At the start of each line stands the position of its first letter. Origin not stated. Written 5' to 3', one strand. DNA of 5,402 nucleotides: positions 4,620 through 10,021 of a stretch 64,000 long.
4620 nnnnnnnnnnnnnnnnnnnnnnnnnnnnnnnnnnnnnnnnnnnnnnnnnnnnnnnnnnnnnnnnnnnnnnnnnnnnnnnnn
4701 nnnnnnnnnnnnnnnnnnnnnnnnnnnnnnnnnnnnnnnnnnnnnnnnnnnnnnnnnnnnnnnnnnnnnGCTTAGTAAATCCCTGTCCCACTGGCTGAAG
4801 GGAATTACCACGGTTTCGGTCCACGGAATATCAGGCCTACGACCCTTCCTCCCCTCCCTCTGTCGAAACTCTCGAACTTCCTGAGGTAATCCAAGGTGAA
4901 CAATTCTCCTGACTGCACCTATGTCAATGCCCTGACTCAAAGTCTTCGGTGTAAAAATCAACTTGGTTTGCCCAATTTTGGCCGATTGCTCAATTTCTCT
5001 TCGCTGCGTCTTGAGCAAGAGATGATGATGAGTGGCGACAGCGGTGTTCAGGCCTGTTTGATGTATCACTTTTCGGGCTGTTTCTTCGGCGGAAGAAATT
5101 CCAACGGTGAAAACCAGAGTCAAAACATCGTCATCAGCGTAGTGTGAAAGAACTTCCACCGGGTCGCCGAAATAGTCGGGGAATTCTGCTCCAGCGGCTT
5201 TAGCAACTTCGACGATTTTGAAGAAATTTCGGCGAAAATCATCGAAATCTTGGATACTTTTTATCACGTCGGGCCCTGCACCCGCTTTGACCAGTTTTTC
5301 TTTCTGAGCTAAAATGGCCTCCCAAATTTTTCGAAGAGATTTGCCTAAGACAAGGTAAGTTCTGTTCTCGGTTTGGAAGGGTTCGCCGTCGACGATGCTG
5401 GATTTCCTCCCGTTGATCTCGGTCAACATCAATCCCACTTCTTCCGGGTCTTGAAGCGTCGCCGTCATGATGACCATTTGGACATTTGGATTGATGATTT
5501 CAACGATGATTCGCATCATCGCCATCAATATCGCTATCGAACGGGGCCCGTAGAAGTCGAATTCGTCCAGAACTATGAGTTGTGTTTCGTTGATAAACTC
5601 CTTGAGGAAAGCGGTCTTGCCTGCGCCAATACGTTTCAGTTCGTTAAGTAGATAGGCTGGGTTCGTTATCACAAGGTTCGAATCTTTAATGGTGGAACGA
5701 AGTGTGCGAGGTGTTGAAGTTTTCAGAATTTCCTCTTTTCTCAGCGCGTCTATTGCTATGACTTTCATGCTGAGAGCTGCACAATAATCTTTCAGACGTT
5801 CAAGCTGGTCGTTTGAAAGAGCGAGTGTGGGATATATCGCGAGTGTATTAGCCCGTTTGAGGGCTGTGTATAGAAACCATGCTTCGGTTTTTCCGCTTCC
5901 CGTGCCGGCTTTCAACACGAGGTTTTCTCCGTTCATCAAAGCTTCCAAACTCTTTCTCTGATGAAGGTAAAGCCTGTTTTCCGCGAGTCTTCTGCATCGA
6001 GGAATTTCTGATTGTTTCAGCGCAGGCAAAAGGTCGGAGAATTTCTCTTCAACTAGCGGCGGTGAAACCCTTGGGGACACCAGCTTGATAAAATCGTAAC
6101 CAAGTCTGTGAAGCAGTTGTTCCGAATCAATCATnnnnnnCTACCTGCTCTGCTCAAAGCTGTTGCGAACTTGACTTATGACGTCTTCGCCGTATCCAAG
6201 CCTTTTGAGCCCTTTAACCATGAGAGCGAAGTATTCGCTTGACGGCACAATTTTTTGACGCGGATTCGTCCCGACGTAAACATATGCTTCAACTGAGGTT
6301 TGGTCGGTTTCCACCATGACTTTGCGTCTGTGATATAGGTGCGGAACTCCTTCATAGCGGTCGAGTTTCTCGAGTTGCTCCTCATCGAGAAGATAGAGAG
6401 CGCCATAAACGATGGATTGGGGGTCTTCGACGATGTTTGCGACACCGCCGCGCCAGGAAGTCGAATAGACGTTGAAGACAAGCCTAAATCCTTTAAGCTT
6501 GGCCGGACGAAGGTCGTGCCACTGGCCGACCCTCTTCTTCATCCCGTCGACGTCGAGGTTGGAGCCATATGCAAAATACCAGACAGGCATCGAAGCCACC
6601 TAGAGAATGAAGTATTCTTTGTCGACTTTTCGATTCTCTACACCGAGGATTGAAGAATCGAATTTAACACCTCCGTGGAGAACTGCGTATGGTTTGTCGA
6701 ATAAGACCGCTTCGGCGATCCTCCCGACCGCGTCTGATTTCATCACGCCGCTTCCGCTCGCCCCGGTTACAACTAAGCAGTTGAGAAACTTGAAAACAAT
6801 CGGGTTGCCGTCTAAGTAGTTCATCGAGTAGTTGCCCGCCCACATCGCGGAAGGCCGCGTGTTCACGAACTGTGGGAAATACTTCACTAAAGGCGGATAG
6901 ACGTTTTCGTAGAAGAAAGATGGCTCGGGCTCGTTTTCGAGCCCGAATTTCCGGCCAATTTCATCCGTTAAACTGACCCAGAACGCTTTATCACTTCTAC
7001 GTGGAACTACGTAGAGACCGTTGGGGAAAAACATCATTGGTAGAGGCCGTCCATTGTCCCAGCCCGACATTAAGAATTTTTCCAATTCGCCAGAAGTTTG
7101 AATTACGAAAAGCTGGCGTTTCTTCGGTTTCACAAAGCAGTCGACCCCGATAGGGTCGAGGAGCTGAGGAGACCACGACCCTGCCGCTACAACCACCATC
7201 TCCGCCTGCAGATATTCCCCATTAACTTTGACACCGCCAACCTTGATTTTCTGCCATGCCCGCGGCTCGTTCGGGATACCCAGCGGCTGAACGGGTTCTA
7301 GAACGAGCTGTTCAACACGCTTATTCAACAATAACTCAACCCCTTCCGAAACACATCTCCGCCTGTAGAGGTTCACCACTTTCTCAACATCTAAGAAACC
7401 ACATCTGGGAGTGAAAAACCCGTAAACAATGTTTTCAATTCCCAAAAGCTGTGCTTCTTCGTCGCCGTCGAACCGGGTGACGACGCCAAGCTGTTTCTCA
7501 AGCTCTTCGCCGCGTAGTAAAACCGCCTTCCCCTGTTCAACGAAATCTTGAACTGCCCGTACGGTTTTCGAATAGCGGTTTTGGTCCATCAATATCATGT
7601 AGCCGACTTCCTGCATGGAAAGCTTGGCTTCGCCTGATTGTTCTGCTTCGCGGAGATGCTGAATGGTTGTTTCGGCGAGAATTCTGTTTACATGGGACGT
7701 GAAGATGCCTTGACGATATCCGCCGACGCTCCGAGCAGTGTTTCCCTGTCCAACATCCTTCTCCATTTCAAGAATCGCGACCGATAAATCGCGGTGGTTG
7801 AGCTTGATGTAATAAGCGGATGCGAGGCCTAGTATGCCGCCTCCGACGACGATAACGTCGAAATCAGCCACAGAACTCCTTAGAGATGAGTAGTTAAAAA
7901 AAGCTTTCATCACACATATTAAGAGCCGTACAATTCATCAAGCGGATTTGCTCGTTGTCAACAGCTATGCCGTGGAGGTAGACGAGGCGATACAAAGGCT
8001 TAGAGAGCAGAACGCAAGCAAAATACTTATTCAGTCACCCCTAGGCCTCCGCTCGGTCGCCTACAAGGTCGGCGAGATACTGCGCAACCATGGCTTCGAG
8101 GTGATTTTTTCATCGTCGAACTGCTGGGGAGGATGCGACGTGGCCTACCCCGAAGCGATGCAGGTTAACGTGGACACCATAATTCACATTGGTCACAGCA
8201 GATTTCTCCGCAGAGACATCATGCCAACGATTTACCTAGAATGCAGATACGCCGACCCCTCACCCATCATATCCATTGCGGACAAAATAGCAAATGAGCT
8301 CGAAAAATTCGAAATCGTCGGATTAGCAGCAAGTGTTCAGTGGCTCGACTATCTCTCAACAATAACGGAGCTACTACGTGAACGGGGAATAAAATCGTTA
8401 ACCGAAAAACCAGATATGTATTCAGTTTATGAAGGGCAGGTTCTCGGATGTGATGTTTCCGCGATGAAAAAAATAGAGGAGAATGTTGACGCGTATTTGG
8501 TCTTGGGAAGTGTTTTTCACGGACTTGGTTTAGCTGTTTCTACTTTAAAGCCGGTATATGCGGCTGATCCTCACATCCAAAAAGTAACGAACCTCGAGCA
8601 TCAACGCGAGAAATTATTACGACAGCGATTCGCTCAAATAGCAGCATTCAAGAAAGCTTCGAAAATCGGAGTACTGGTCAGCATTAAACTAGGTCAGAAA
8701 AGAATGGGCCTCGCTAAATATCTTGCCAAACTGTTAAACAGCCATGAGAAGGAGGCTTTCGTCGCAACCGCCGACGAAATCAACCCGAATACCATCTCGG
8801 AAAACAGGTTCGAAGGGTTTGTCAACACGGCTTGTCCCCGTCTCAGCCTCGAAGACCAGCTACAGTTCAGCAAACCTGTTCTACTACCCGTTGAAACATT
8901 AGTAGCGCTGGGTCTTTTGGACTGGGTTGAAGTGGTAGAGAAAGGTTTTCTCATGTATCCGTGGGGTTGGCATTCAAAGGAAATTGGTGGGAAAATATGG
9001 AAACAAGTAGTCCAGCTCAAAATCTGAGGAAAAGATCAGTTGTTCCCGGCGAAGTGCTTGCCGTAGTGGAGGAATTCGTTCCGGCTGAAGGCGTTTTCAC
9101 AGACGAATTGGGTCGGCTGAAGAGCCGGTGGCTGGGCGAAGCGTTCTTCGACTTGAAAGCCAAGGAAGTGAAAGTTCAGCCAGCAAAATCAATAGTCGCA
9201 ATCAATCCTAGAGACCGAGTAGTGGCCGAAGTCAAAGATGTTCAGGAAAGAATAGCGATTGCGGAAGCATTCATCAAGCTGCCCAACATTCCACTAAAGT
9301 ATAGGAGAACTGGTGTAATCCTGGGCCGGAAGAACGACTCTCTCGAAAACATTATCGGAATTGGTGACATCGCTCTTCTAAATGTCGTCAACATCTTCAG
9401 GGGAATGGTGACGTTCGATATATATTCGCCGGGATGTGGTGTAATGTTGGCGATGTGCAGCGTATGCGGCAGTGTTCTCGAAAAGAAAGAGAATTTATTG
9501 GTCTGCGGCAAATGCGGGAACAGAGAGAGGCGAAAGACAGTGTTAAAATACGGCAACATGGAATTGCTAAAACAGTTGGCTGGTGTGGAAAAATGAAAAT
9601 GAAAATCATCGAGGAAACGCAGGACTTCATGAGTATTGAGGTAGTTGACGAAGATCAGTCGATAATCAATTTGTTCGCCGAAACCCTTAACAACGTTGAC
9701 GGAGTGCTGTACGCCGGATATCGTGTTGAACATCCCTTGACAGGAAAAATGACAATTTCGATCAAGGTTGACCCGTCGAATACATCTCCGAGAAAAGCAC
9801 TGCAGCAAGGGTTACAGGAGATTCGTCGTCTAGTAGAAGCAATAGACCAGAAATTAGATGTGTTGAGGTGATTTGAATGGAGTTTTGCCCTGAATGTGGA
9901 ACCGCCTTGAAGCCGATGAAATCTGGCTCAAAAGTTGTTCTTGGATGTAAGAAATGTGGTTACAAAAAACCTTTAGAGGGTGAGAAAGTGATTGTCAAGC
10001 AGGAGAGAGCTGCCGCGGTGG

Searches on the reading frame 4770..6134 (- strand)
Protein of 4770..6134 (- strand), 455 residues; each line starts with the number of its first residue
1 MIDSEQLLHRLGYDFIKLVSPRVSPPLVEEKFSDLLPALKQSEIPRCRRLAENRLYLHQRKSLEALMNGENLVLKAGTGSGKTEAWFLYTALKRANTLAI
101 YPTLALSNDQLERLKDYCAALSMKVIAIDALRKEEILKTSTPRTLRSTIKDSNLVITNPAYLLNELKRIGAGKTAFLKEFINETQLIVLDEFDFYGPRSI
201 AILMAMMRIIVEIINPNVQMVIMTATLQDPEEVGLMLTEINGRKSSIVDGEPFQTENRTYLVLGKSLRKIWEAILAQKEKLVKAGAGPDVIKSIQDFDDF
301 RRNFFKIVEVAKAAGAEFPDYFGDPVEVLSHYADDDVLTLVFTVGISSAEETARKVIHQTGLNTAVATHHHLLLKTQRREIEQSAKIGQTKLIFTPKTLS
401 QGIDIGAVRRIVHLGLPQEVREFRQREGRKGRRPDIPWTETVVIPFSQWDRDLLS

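Call 63: find_homologous_proteins(query=window:4770-6134:-, max_evalue=1e-8)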
Query window:4770-6134:- (455 aa): 50 proteins with E <= 1e-8 among 8000 candidates.
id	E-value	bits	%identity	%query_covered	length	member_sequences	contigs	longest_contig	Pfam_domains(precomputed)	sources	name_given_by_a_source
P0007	1.0e-146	507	76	65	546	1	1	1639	PF00271.38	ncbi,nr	ncbi:MAG: helicase-related protein, partial [Candidatus Caldarchaeum sp.]|nr:helicase-related protei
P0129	1.4e-139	484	62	77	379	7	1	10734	PF00270.36,PF04851.22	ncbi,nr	ncbi:MAG: DEAD/DEAH box helicase [Candidatus Caldarchaeum sp.]|nr:DEAD/DEAH box helicase [Candidatus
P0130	1.6e-129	451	47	100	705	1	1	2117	PF00270.36,PF00271.38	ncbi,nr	ncbi:MAG TPA: DEAD/DEAH box helicase, partial [Thermoprotei archaeon]|nr:DEAD/DEAH box helicase [The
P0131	3.7e-129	450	46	100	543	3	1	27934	PF00270.36,PF00271.38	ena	-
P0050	5.8e-127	442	45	97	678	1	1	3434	PF00270.36,PF00271.38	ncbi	ncbi:MAG: hypothetical protein DRO06_03290, partial [Thermoproteota archaeon]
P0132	6.4e-122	426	44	100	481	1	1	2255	PF00270.36,PF00271.38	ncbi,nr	ncbi:MAG TPA: DEAD/DEAH box helicase, partial [Ignisphaera sp.]|nr:DEAD/DEAH box helicase [Ignisphae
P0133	8.0e-117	409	46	91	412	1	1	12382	PF00270.36,PF00271.38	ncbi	ncbi:MAG: DEAD/DEAH box helicase, partial [Candidatus Nezhaarchaeales archaeon]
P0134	2.4e-113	398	41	100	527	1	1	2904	PF00270.36,PF00271.38,PF04851.22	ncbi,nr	ncbi:MAG: DEAD/DEAH box helicase, partial [Staphylothermus sp.]|nr:DEAD/DEAH box helicase [Staphylot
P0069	3.2e-109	384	42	99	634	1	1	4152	PF00270.36,PF00271.38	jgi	jgi:DEAD/DEAH box helicase domain-containing protein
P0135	3.9e-109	384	42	100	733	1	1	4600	PF00270.36,PF00271.38,PF04851.22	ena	-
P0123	2.1e-98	348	40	100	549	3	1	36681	PF00270.36,PF00271.38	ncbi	-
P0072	3.8e-97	344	39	100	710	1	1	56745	PF00270.36,PF00271.38,PF04851.22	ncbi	-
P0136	3.0e-95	338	42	95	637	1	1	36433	PF00270.36,PF00271.38,PF04851.22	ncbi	-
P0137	4.8e-86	308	46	72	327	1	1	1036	PF00270.36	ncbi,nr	ncbi:MAG: DEAD/DEAH box helicase, partial [Candidatus Korarchaeota archaeon]|nr:DEAD/DEAH box helica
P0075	1.8e-82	296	35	100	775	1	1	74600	PF00270.36,PF00271.38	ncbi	-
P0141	3.9e-61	225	33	100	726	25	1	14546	PF00270.36,PF00271.38,PF04851.22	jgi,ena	-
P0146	4.2e-58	215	33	96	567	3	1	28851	PF00270.36,PF00271.38,PF04851.22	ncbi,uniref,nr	ncbi:DEAD/DEAH box helicase [Metallosphaera hakonensis]|uniref:DEAD/DEAH box helicase n=1 Tax=Metall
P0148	1.6e-57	214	33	96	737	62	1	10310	PF00270.36,PF00271.38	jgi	jgi:DEAD/DEAH box helicase domain-containing protein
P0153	5.4e-54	202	32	95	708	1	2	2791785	PF00270.36,PF00271.38,PF04851.22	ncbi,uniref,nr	ncbi:DEAD/DEAH box helicase [Saccharolobus shibatae]|uniref:DEAD/DEAH box helicase n=1 Tax=Saccharol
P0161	1.6e-21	95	32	45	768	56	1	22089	PF00270.36,PF09369.16,PF00271.38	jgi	jgi:DEAD/DEAH box helicase domain-containing protein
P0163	1.4e-10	59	24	84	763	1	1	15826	PF00270.36,PF09369.16,PF00271.38,PF22982.4,PF04851.22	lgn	-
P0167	1.9e-9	55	26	80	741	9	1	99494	PF00270.36,PF09369.16,PF00271.38,PF04851.22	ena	-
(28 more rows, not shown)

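Call 65: search_protein_families(library=pfam, proteins=[P0161, P0163, P0167, P0153, P0141, P0148], max_evalue=0.01)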
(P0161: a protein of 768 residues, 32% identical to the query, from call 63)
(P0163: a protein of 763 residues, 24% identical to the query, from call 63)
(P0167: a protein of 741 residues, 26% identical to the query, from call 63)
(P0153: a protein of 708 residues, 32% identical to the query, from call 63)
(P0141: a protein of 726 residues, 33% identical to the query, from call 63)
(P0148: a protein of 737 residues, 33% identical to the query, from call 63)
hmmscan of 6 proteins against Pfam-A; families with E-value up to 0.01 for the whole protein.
P0161 (768 aa): 5 families
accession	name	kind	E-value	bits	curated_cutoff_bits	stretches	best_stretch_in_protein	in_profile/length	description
PF00270.35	DEAD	-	1.7e-29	103.1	26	1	75-238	2-163/167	DEAD/DEAH box helicase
PF00271.37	Helicase_C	-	2.8e-22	79.5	23.5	1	288-389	11-110/110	Helicase conserved C-terminal domain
PF09369.15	MZB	-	8.5e-14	52.5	24.2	1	651-724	1-80/80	MrfA Zn-binding domain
PF22590.2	Cas3-like_C_2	-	5.1e-05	24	27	1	302-388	13-104/106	CRISPR-associated nuclease/helicase Cas3, C-terminal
PF14947.12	HTH_45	-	0.0011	19.4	25.5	1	456-490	38-72/77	Winged helix-turn-helix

P0163 (763 aa): 5 families
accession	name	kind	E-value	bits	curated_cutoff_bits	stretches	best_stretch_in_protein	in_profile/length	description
PF00270.35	DEAD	-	8.9e-36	123.6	26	1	67-235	3-161/167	DEAD/DEAH box helicase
PF09369.15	MZB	-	2e-21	76.9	24.2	1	657-736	1-80/80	MrfA Zn-binding domain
PF00271.37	Helicase_C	-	7.2e-16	58.9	23.5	1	294-397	12-109/110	Helicase conserved C-terminal domain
PF22982.3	WHD_HRQ1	-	2.6e-11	44.8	27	1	433-502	1-70/70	ATP-dependent helicase HRQ1, winged helix domain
PF04851.21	ResIII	-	8.2e-08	32.8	22.5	1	67-220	7-156/164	Type III restriction enzyme, res subunit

P0167 (741 aa): 5 families
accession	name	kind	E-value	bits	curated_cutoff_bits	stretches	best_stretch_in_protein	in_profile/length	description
PF00270.35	DEAD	-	2.9e-24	86.1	26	1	20-192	2-163/167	DEAD/DEAH box helicase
PF00271.37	Helicase_C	-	8.4e-13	49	23.5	1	275-353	28-106/110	Helicase conserved C-terminal domain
PF04851.21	ResIII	-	1.1e-09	38.9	22.5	1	17-168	3-141/164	Type III restriction enzyme, res subunit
PF09369.15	MZB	-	1.6e-07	32.3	24.2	1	640-713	1-80/80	MrfA Zn-binding domain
PF00580.27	UvrD-helicase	-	0.0015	18.7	23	1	34-136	15-92/271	UvrD/REP helicase N-terminal domain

P0153 (708 aa): 5 families
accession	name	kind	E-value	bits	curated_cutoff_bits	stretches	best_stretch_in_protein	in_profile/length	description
PF00270.35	DEAD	-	1.2e-20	74.3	26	1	46-197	2-164/167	DEAD/DEAH box helicase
PF00271.37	Helicase_C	-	1.3e-17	64.5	23.5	1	240-341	4-109/110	Helicase conserved C-terminal domain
PF04851.21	ResIII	-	2.9e-09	37.5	22.5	1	43-194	3-162/164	Type III restriction enzyme, res subunit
PF13245.12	AAA_19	-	0.00034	21.2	25.1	0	48-175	1-114/134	AAA domain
PF01695.23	IstB_IS21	-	0.0013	18.7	24.1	0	149-192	151-192/238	IstB-like ATP binding protein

P0141 (726 aa): 3 families
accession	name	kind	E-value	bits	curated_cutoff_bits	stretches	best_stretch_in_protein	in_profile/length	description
PF00270.35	DEAD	-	2.4e-20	73.3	26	1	57-210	2-161/167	DEAD/DEAH box helicase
PF00271.37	Helicase_C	-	7.4e-17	62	23.5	1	250-358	3-109/110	Helicase conserved C-terminal domain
PF04851.21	ResIII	-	6.8e-08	33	22.5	1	53-209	2-162/164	Type III restriction enzyme, res subunit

P0148 (737 aa): 4 families
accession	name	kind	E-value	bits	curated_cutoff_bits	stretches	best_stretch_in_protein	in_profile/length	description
PF00270.35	DEAD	-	6.2e-22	78.5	26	1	65-223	2-161/167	DEAD/DEAH box helicase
PF00271.37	Helicase_C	-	9.8e-19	68.1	23.5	1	266-370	6-108/110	Helicase conserved C-terminal domain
PF04851.21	ResIII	-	0.00023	21.5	22.5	1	78-188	24-134/164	Type III restriction enzyme, res subunit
PF02534.20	T4SS-DNA_transf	-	0.0074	15.6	20.1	0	78-112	45-79/468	Type IV secretory system Conjugative DNA transfer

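Call 68: list_cluster_members(proteins=[P0153, P0146, P0018])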
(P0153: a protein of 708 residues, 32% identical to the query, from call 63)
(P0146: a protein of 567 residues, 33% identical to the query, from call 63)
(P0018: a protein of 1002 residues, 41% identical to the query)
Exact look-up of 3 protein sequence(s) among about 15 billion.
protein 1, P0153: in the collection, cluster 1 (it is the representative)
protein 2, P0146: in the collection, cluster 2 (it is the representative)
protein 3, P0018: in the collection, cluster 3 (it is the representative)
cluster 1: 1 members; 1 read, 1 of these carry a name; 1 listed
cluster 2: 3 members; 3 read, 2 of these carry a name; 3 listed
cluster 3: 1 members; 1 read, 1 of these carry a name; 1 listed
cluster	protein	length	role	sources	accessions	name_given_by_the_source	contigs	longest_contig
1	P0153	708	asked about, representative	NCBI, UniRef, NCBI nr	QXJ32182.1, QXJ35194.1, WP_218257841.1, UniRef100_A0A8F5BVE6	DEAD/DEAH box helicase [Saccharolobus shibatae] | DEAD/DEAH box helicase n=1 Tax=Saccharolobus shibatae TaxID=2286 RepID=A0A8F5BVE6_9CREN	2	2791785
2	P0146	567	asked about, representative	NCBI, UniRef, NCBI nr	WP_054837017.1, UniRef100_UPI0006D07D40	DEAD/DEAH box helicase [Metallosphaera hakonensis] | DEAD/DEAH box helicase n=1 Tax=Metallosphaera hakonensis TaxID=79601 RepID=UPI0006D07D40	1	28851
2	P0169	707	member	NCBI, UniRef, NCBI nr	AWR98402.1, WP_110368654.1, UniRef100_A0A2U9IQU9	DEAD/DEAH box helicase [Metallosphaera hakonensis] | DEAD/DEAH box helicase n=2 Tax=Metallosphaera hakonensis TaxID=79601 ...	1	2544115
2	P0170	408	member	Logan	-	-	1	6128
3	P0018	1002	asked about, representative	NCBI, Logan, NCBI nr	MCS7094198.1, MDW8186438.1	MAG: DEAD/DEAH box helicase [Thaumarchaeota archaeon] | DEAD/DEAH box helicase [Candidatus Calditenuaceae archaeon]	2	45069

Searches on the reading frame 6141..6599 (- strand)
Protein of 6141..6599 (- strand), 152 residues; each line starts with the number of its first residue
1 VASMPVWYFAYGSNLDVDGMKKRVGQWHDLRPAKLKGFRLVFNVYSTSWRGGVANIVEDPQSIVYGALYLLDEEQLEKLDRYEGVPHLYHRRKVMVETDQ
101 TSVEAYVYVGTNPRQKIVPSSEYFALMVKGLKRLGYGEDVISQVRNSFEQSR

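Call 5: search_protein_families(library=pfam, proteins=[window:6141-6599:-], max_evalue=0.1)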
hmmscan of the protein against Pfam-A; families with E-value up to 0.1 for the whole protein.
window:6141-6599:- (152 aa): 3 families
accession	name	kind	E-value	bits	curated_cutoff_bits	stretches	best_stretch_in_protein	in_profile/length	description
PF06094.17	GGACT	-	8.7e-19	68.7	22.8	1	8-123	1-118/120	Gamma-glutamyl cyclotransferase, AIG2-like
PF13772.11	AIG2_2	-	7.8e-13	49.1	27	1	64-138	2-77/83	AIG2-like family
PF04752.17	ChaC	-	0.0002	21.9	21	1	6-118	1-121/176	ChaC-like protein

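Call 6: search_protein_families(library=ncbifam, proteins=[window:6141-6599:-], max_evalue=0.1)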
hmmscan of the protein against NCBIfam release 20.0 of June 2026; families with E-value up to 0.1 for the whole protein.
window:6141-6599:- (152 aa): 0 families

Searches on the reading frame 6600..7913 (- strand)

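Call 5: search_protein_families(library=pfam, proteins=[window:6600-7913:-], max_evalue=0.1)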
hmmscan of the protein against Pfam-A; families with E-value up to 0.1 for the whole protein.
window:6600-7913:- (437 aa): 10 families
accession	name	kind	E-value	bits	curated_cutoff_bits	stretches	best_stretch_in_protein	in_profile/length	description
PF01266.30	DAO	-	2e-43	149.8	27.9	1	19-400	1-350/353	FAD dependent oxidoreductase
PF01946.23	Thi4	-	1.7e-06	27.9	26.2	1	14-85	14-83/235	Thi4 family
PF13450.12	NAD_binding_8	-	6.1e-05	23.7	21.9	1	22-57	1-33/68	NAD(P)-binding Rossmann-like domain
PF00890.30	FAD_binding_2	-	9.3e-05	22.2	20.4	1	19-252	1-209/414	FAD binding domain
PF07992.20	Pyr_redox_2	-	0.00058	19.8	26.1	0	19-58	2-180/291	Pyridine nucleotide-disulphide oxidoreductase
PF03486.20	HI0933_like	-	0.0085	16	50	0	19-56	2-37/244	HI0933-like protein Rossmann domain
PF12831.13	FAD_oxidored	-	0.022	14.5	27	1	19-97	1-77/416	FAD dependent oxidoreductase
PF01134.28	GIDA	-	0.024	14.1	22.1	0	19-78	1-59/391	Glucose inhibited division protein A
PF00070.33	Pyr_redox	-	0.026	15.5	22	0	20-86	2-65/82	Pyridine nucleotide-disulphide oxidoreductase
PF17629.7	DUF5510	-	0.064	13.6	27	0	14-35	26-46/62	Family of unknown function (DUF5510)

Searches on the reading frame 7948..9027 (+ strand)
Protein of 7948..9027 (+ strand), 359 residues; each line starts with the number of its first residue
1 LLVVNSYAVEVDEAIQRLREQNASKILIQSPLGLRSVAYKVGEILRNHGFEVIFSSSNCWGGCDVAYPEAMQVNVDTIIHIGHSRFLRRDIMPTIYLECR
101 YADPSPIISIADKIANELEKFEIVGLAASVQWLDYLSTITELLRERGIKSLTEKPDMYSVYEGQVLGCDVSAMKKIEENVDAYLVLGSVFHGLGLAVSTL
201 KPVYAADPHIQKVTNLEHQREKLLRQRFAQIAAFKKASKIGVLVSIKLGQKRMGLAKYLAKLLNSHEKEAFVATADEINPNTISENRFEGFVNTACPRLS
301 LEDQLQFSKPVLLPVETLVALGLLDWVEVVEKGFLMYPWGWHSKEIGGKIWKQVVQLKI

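Call 76: search_protein_families(library=pfam, proteins=[window:7948-9027:+], max_evalue=0.001)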
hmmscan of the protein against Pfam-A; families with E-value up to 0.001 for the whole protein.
window:7948-9027:+ (359 aa): 1 family
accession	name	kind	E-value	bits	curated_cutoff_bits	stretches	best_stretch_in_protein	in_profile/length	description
PF01866.22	Diphthamide_syn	-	1.9e-69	234.8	33.2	1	31-326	2-297/302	Putative diphthamide synthesis protein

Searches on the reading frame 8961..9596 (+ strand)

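Call 76: search_protein_families(library=pfam, proteins=[window:8961-9596:+], max_evalue=0.001)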
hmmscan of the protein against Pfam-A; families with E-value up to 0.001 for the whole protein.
window:8961-9596:+ (211 aa): 1 family
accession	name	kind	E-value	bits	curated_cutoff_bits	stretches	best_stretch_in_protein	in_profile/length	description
PF14382.12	ECR1_N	-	0.00094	19.4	27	0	27-47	2-22/38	Exosome complex exonuclease RRP4 N-terminal region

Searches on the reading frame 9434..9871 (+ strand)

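Call 76: search_protein_families(library=pfam, proteins=[window:9434-9871:+], max_evalue=0.001)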
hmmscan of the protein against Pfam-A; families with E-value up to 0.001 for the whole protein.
window:9434-9871:+ (145 aa): 1 family
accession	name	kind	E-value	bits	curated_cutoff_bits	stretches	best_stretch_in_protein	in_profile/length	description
PF13656.11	RNA_pol_L_2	-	3.4e-17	62.3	27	1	67-139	3-74/75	RNA polymerase Rpb3/Rpb11 dimerisation domain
